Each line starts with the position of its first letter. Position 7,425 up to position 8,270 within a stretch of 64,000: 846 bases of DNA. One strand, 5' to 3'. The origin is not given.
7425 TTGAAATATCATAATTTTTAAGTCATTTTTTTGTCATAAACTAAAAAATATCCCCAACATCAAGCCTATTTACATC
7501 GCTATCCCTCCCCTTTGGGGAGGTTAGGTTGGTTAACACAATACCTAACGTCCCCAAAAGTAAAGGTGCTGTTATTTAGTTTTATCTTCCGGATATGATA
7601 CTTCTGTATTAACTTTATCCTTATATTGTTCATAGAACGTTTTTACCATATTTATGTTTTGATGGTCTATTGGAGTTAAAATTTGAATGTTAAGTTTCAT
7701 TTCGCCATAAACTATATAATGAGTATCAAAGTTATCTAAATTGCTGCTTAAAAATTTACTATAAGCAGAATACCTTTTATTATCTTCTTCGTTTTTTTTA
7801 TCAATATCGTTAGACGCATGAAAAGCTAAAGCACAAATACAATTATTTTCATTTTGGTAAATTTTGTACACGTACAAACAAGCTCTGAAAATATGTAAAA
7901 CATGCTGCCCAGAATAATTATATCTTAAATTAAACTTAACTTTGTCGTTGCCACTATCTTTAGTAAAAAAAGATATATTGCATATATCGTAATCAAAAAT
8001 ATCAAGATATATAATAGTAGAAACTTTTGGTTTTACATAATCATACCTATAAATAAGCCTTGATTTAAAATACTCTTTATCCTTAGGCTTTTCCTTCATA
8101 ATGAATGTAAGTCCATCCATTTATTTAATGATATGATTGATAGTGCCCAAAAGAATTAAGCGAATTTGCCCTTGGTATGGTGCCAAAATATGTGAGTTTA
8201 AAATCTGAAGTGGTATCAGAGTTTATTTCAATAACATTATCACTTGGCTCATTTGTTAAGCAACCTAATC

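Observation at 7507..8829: Self-contained Panacea (DUF4065) two-gene cassette whose partner is an unrecognisable 182-aa protein: candidate new toxin family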

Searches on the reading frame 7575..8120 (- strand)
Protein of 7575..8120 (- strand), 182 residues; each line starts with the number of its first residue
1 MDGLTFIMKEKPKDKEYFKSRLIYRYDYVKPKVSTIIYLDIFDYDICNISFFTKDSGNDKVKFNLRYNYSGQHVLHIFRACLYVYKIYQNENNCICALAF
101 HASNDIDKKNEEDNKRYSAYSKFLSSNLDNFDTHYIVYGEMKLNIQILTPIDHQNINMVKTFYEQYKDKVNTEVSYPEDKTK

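Call 3: search_protein_families(library=pfam, proteins=[window:7575-8120:-], max_evalue=1)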
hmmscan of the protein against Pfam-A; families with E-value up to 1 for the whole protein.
window:7575-8120:- (182 aa): 1 family
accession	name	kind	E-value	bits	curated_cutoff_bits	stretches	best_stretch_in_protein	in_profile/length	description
PF12369.13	GnHR_trans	-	0.082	13.8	22.1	0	41-48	51-58/68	Gonadotropin hormone receptor transmembrane region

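Call 4: search_protein_families(library=padloc, proteins=[window:7575-8120:-], max_evalue=1)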
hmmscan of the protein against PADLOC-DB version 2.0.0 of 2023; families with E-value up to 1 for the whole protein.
window:7575-8120:- (182 aa): 0 families
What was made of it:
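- On Known anti-phage defence systems (PADLOC-DB v2): 0 families for both proteins at E up to 1 (call 4).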

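Call 5: search_protein_families(library=phrogs, proteins=[window:7575-8120:-], max_evalue=1)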
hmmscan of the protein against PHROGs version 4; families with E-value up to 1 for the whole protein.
window:7575-8120:- (182 aa): 0 families

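Call 7: find_homologous_proteins(query=window:7575-8120:-, max_evalue=0.01)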
Query window:7575-8120:- (182 aa): 1 proteins with E <= 0.01 among 28 candidates.
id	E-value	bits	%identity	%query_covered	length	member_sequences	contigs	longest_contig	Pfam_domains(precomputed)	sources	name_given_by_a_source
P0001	8.2e-117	405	100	100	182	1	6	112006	-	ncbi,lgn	-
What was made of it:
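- Tried and rejected: The word-indexed protein search returned only the query itself (call 7).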

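Call 10: find_encoding_contigs(protein=P0001, flank=10000, max_places=10)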
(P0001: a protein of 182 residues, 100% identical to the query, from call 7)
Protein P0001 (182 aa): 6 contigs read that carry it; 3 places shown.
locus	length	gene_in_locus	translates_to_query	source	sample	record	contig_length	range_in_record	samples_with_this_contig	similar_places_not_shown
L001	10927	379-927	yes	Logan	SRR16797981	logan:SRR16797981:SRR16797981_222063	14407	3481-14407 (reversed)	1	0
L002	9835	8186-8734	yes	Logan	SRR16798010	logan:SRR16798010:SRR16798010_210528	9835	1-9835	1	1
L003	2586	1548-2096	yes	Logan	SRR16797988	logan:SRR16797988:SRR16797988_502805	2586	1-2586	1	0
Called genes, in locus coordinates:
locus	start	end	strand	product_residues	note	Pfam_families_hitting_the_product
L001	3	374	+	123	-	?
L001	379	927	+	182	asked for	-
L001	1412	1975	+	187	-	-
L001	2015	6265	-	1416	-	PF10145:PhageMin_Tail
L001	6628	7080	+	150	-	-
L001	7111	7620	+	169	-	-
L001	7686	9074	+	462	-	PF25145:NfeD1b_N (weak), PF01343:Peptidase_S49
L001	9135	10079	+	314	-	-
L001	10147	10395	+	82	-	-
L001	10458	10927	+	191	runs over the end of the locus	-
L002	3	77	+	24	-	?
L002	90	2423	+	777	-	-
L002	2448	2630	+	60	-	-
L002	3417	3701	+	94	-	-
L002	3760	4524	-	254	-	PF09669:Phage_pRha, PF26567:BstA_C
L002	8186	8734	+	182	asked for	-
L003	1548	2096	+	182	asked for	-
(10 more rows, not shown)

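Call 20: predict_structure(protein=window:7575-8120:-)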
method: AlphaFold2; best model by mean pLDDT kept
length: 182 residues; sequences in the alignment: 1
mean_pLDDT: 40.2   pTM: 0.36
mean pLDDT of the five models: 40.2, 33.7, 33.2, 31.3, 30.7
residues with pLDDT >= 90: 0; 70-90: 0; 50-70: 33; < 50: 149
segments of 3 or more residues with pLDDT < 50: 1-15, 27-31, 56-61, 63-182
pLDDT, mean of each block of 10 residues (from residue 1): 26 44 49 55 53 50 45 43 39 30 36 37 33 26 34 43 42 38 34
secondary structure, 60 per line:
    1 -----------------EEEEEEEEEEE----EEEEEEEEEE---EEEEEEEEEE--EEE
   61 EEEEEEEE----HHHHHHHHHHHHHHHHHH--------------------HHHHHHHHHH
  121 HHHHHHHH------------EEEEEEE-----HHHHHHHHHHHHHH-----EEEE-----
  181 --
elements in order: E18-28 E33-42 E46-55 E58-68 H73-90 H111-128 E141-147 H153-166 E172-175
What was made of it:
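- Tried and rejected: The single-sequence AlphaFold model was unusable (pLDDT 40, call 20).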

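Call 21: search_protein_representatives(protein=window:7575-8120:-)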
Query: 182 residues. Proteins with E-value up to 0.001 (for the whole library): 29; up to 1e-10: 19; up to 1e-30: 2. The best 29 are listed.
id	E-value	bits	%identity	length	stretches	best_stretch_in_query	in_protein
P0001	2.6e-117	405.3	100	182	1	1-182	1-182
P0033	2.9e-31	125.0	43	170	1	13-175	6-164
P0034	1.9e-19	86.5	35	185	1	2-172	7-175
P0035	2.8e-19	86.0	36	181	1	3-175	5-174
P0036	2.0e-18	83.2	35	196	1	30-178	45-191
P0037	2.1e-17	79.9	37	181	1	3-174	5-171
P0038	5.4e-17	78.5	34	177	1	3-174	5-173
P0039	5.6e-17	78.5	38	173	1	34-175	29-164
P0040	7.2e-17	78.1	39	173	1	2-173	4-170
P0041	1.0e-16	77.6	35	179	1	3-172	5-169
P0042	1.0e-14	71.1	33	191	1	6-174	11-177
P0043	2.0e-14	70.1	34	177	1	8-174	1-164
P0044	6.3e-14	68.5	32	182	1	9-178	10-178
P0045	1.6e-13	67.2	34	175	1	3-170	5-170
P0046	2.5e-13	66.6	29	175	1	7-174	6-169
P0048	1.7e-12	63.8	34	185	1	6-181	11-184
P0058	3.1e-05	40.2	24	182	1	13-170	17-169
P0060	2.7e-04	37.1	26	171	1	10-134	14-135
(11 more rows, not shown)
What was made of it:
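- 7572..8120 (-): panT candidate: a 182-aa soluble alpha/beta protein of the T77 family. It starts 4 nt after the panA stop codon. Family of 29 representatives (call 21).
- Checked: The protein has clear homologues (call 21).
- Tried and rejected: The exhaustive HMMER search (call 21) showed that was a sensitivity artefact.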

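Call 24: find_homologous_proteins(query=A2, max_evalue=0.001)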
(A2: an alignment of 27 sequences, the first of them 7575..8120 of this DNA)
Query A2 (27 sequences) (182 aa, profile of the alignment): 4 proteins with E <= 0.001 among 1237 candidates.
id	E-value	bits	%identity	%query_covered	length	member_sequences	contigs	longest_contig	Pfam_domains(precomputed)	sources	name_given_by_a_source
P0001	2.3e-51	192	100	100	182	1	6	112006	-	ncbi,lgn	-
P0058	6.7e-49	184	31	49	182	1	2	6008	-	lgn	-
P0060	1.8e-27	114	29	62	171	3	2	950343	-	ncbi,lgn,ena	ncbi:MAG: hypothetical protein U0V72_08420 [Cytophagales bacterium]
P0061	1.6e-17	82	25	73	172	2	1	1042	-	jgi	jgi:hypothetical protein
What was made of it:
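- Tried and rejected: Re-searching the indexed database with the family alignment still returned only 4 proteins (call 24).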

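Call 25: search_solved_structures(query=A2, max_evalue=10, show_alignments=2)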
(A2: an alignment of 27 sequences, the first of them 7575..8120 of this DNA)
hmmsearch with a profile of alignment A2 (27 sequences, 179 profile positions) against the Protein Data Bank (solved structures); distinct sequences matched with E-value up to 10: 0.
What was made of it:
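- No PDB sequence-profile hit at E 10 (call 25).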

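Call 37: predict_structure(alignment_id=A3)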
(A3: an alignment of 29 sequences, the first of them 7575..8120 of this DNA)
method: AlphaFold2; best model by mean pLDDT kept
length: 182 residues; sequences in the alignment: 29
mean_pLDDT: 94.2   pTM: 0.89
mean pLDDT of the five models: 94.2, 93.4, 92.8, 90.5, 90.4
residues with pLDDT >= 90: 157; 70-90: 20; 50-70: 4; < 50: 1
segments of 3 or more residues with pLDDT < 50: none
pLDDT, mean of each block of 10 residues (from residue 1): 97 95 98 98 98 94 93 97 98 98 85 88 97 97 96 98 96 80 52
secondary structure, 60 per line:
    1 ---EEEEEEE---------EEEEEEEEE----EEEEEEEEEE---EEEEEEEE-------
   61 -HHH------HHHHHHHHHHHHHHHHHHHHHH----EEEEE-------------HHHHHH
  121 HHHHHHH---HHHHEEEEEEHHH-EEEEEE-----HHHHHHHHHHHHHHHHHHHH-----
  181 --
elements in order: E4-10 E20-28 E33-42 E46-53 H71-92 E97-101 H115-127 H131-134 E135-140 E145-150 H156-175
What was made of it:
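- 7572..8120 (-): AlphaFold2 pLDDT 94.2, pTM 0.89 (call 37).
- Tried and rejected: Only the MSA-based model was interpreted (call 37).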

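Call 38: list_cluster_members(proteins=[P0043, P0046, L005:4501-5025:+, L006:4503-5042:+, P0034, P0035, P0037, P0040, P0041, P0033])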
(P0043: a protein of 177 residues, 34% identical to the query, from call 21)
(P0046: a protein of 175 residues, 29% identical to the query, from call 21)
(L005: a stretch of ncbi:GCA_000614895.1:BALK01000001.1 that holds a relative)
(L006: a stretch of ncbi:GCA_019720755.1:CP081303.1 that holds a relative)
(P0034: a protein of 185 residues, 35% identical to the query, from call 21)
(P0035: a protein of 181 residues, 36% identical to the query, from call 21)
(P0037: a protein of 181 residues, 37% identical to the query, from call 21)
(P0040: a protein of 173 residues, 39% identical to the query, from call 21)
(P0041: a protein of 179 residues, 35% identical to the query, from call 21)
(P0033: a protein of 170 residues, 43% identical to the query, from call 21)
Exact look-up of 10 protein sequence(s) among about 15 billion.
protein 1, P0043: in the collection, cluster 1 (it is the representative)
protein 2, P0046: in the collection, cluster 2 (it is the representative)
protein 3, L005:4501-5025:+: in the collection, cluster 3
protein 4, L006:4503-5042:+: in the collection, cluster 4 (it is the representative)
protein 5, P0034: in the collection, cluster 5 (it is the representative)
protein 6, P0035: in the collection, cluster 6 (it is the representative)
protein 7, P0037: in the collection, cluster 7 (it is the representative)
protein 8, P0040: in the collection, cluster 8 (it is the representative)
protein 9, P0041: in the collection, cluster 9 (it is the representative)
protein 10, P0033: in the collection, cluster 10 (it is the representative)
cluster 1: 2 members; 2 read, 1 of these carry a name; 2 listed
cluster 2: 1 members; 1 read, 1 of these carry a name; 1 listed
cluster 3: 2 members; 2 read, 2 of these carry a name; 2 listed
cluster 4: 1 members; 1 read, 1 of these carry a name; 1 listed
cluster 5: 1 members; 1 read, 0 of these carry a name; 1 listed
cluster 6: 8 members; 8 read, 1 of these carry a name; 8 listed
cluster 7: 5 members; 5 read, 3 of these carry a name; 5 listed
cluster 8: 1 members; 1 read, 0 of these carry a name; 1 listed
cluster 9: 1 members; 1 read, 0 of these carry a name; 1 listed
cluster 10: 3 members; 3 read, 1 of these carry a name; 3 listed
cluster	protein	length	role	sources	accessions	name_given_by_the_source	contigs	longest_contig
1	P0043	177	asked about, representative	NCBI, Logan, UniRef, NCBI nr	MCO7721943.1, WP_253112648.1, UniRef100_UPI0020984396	hypothetical protein NJB85_01970 [Myroides odoratimimus] | hypothetical protein n=1 Tax=Myroides odoratimimus TaxID=76832 RepID=UPI0020984396 | hypothetical protein [Myroides odoratimimus]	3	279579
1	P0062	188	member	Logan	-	-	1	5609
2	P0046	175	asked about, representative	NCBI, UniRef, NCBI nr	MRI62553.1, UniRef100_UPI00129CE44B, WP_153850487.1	hypothetical protein EDM00_00870 [Ornithobacterium rhinotracheale] | hypothetical protein n=1 Tax=Ornithobacterium rhinotracheale TaxID=28251 ... | hypothetical protein [Ornithobacterium rhinotracheale]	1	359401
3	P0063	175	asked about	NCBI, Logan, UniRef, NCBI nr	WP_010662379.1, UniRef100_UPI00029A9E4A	hypothetical protein [Marinilabilia salmonicolor] | hypothetical protein n=1 Tax=Marinilabilia salmonicolor TaxID=989 RepID=UPI00029A9E4A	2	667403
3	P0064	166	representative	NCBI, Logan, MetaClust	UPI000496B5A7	status=active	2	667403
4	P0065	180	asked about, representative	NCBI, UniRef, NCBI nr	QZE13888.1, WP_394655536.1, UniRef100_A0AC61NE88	hypothetical protein K4L44_15270 [Halosquirtibacter laminarini] | Uncharacterized protein n=1 Tax=Halosquirtibacter laminarini TaxID=3374600 ... | hypothetical protein K4L44_15270 [Prolixibacteraceae bacterium]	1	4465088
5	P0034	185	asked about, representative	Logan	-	-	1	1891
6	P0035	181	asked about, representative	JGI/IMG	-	-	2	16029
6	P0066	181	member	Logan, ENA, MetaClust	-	\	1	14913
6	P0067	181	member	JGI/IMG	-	-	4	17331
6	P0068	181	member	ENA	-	-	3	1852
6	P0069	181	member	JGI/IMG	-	-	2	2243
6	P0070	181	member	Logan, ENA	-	-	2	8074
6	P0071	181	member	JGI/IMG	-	-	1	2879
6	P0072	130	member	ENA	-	-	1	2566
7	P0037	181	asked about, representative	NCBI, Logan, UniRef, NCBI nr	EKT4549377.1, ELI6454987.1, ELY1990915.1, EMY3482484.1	hypothetical protein K5L04_11680 [Flavobacterium psychrophilum] | hypothetical protein n=1 Tax=Flavobacterium psychrophilum TaxID=96345 RepID=UPI000B7C2847 | hypothetical protein [Flavobacterium psychrophilum]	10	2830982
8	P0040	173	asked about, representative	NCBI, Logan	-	-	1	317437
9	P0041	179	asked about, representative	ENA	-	-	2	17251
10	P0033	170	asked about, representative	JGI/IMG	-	hypothetical protein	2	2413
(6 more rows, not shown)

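Call 41: fold_search(model_id=the predicted structure, library=pdb)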
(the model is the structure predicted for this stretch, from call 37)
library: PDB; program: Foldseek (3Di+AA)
matches with E <= 10: 286; with E <= 0.001: 0
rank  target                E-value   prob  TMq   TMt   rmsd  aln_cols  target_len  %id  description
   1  6x2d_A                1.2e-02  0.97  0.33  0.49   5.4       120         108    8  Crystal Structure of DNase I Domain of Ribonuclease E from Vibrio cholerae (released 2020-06-10)
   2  6x06_A                5.0e-02  0.14  0.19  0.07  20.0       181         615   12  Nup120 (aa1-757) from S. cerevisiae bound by VHH-SAN11 (released 2020-12-09)
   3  6x2d_B                5.3e-02  0.75  0.31  0.47   5.9       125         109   11  Crystal Structure of DNase I Domain of Ribonuclease E from Vibrio cholerae (released 2020-06-10)
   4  5f6c_A                9.8e-02  0.69  0.33  0.14   5.7       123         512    8  The structure of E. coli RNase E catalytically inactive mutant with RNA bound (released 2016-12-14)
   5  3hxr                  1.3e-01  0.13  0.21  0.07  19.1       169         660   11  Nucleoporin Nup120 from S.cerevisiae (aa 1-757) (released 2009-07-28)
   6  2bx2_L                1.4e-01  0.66  0.33  0.14   6.0       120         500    8  Catalytic domain of E. coli RNase E (released 2005-10-14)
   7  3f7f_A                1.4e-01  0.13  0.21  0.07  19.2       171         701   10  Structure of Nup120 (released 2009-08-18)
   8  2vrt_B                1.5e-01  0.69  0.33  0.17   5.7       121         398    9  Crystal Structure of E. coli RNase E possessing M1 RNA fragments - Catalytic Domain (released 2008-07-22)
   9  8fv1_A                2.6e-01  0.38  0.32  0.34   7.5       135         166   12  SpeG spermidine N-acetyltransferase from Staphylococcus aureus in complex with spermine (released 2023-02-08)
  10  6cx8_B                2.6e-01  0.30  0.31  0.32   7.7       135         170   12  Crystal structure of spermidine/spermine N-acetyltransferase SpeG from Vibrio cholerae in complex with manganese ions. (released 2018-04-18)
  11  4xmm_E                4.5e-01  0.08  0.21  0.05  19.6       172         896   12  Structure of the yeast coat nucleoporin complex, space group C2 (released 2015-03-25)
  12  3tth_H                4.8e-01  0.30  0.32  0.35   7.8       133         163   11  Structure of the spermidine N1-acetyltransferase (speG) from Coxiella burnetii (released 2011-11-09)
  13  6cx8_A                4.8e-01  0.23  0.31  0.32   7.6       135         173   12  Crystal structure of spermidine/spermine N-acetyltransferase SpeG from Vibrio cholerae in complex with manganese ions. (released 2018-04-18)
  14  3tth_E                4.8e-01  0.14  0.27  0.29   8.5       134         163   13  Structure of the spermidine N1-acetyltransferase (speG) from Coxiella burnetii (released 2011-11-09)
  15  6g63_N                5.1e-01  0.33  0.32  0.14   5.9       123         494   10  RNase E in complex with sRNA RrpA (released 2018-10-03)
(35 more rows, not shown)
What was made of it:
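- On RNase E/G DNase-I-like catalytic subdomain: Best PDB hit 6x2d_A: E 0.012, TM 0.33 (query-normalised) and 0.49 (target-normalised) (call 41).
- The Foldseek GNAT matches are poor: E 0.26-2, TM 0.27-0.35, rmsd 5-9 A (call 41).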

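Call 44: fold_search(model_id=the predicted structure, library=viral)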
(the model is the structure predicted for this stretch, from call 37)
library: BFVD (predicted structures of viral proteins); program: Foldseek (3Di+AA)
matches with E <= 10: 459; with E <= 0.001: 6
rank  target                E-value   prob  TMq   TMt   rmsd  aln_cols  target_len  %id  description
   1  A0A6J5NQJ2            7.5e-05  1.00  0.50  0.53   5.5       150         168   13  Uncharacterized protein [uncultured Caudovirales phage]
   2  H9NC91                7.5e-05  1.00  0.46  0.57   5.1       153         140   10  (no name in the UniProt tables at hand)
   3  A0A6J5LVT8            9.5e-05  1.00  0.49  0.55   5.4       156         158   12  Uncharacterized protein [uncultured Caudovirales phage]
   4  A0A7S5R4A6            2.0e-04  1.00  0.48  0.53   4.3       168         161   16  (no name in the UniProt tables at hand)
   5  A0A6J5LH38            7.1e-04  1.00  0.41  0.26   8.4       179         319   14  ParB/Sulfiredoxin [uncultured Caudovirales phage]
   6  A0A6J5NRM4            9.6e-04  1.00  0.49  0.53   5.0       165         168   11  Uncharacterized protein [uncultured Caudovirales phage]
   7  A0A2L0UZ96            2.2e-03  1.00  0.49  0.14   5.9       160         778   12  Zeta toxin domain-containing protein [Agrobacterium phage Atu_ph07]
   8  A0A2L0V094            3.4e-03  1.00  0.46  0.30   6.4       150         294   13  Uncharacterized protein [Agrobacterium phage Atu_ph07]
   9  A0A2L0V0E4            5.0e-03  1.00  0.50  0.35   5.4       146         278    9  Uncharacterized protein [Agrobacterium phage Atu_ph07]
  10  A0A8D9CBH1            8.6e-03  0.95  0.43  0.35  12.4       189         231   11  Uncharacterized protein [uncultured marine phage]
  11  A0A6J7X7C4            1.9e-02  0.97  0.44  0.38   6.4       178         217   12  Uncharacterized protein [uncultured Caudovirales phage]
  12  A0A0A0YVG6            2.7e-02  0.99  0.48  0.11   5.2       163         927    7  Uncharacterized protein [Erwinia phage phiEa2809]
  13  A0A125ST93            3.5e-02  0.72  0.39  0.07   8.4       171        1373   14  (no name in the UniProt tables at hand)
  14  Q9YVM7                5.3e-02  0.30  0.27  0.16  12.4       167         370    9  ORF MSV215 SCG gene family protein [Melanoplus sanguinipes entomopoxvirus]
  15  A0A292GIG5            6.0e-02  0.69  0.33  0.35   8.7       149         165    9  (no name in the UniProt tables at hand)
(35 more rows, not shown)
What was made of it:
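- Closest known: Uncharacterised phage proteins in BFVD. Same: They are the closest predicted structures: Foldseek E 7.5e-5 to 1e-3, TM about 0.46-0.57 (call 44).
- Structural neighbours are uncharacterised phage proteins, including domains inside larger phage proteins annotated ParB/Srx and Zeta-toxin (call 44). GNATs (SpeG, PseH, RimL-like) recur among weak Foldseek hits in both libraries (calls 41, 44). Several other RNase E chains follow, and weak hits to the endonuclease/exonuclease/phosphatase (EEP) family (Tdp2, INPP5B, a viral EEP protein) recur (calls 41, 44).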

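Call 45: search_protein_families(library=pfam, alignment_id=A3, max_evalue=10)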
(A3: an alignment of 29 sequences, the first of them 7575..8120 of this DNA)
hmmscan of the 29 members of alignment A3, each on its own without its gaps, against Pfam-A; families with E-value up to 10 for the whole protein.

A. member 1, window:7575-8120:- (182 aa): 1 family
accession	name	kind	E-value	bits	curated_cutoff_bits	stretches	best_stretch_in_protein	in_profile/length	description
PF12369.13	GnHR_trans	-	0.082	13.8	22.1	0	41-48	51-58/68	Gonadotropin hormone receptor transmembrane region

B. families by the number of members that match (of 29 scanned): 8 families
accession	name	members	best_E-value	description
PF12045.13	DUF3528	1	0.022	Protein of unknown function (DUF3528)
PF11080.13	GhoS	1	0.041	Endoribonuclease GhoS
PF12369.13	GnHR_trans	1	0.082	Gonadotropin hormone receptor transmembrane region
PF14579.12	HHH_6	1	0.094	Helix-hairpin-helix motif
PF22530.2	Terminase-T7_RNaseH-like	1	0.16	Terminase Bacteriophage T7, Ribonuclease H-like domain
PF10444.14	Nbl1_Borealin_N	1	0.21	Nbl1 / Borealin N terminal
PF02234.24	CDI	1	0.44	Cyclin-dependent kinase inhibitor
PF08155.16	NOGCT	1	0.93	NOGCT (NUC087) domain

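Call 57: search_dna_similar(query=window:7575-8120:-, collection=phages, mode=protein, max_evalue=0.01)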
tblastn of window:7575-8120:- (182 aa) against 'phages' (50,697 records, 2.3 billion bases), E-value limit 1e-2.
No match.

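Call 65: search_protein_families(library=ncbifam, proteins=[window:7575-8120:-], max_evalue=0.1)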
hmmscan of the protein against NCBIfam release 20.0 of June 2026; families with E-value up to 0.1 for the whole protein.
window:7575-8120:- (182 aa): 0 families
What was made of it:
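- Checked: The partner has no hit in Pfam, PADLOC, PHROGs or NCBIfam (calls 3, 4, 5, 65).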

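Call 73: search_dna_similar(query=P0037, collection=phages, mode=protein, max_evalue=0.1)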
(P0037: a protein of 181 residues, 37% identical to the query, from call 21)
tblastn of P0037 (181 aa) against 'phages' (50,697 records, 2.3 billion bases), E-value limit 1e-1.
No match.

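Call 78: search_protein_families(library=phrogs, proteins=[P0037, P0043, P0046, P0048, P0060, P0058, P0033], max_evalue=0.1)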
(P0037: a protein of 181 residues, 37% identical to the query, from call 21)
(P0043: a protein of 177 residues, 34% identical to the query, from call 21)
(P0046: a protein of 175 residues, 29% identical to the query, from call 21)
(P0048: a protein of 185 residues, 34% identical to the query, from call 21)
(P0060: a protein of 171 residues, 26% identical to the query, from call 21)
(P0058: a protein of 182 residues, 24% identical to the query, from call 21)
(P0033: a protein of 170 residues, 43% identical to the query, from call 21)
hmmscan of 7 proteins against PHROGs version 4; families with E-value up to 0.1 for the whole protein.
P0037 (181 aa): 0 families

P0043 (177 aa): 0 families

P0046 (175 aa): 0 families

P0048 (185 aa): 0 families

P0060 (171 aa): 0 families

P0058 (182 aa): 0 families

P0033 (170 aa): 2 families
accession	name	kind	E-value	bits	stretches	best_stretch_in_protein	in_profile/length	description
phrog_24808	-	unknown function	0.002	18.8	1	28-127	36-134/156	-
phrog_13688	-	unknown function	0.058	14.2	1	60-114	66-120/201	-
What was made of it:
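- There are no hits in Pfam, PADLOC, PHROGs, NCBIfam or PDB sequence profiles (calls 3-5, 25, 45, 65, 78).
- Tried and rejected: The following found nothing for the partner family: Pfam, PADLOC, PHROGs and NCBIfam; the PDB sequence profile; tblastn of two family members against 50,697 phage records (calls 3-5, 25, 45, 57, 65, 73, 78).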
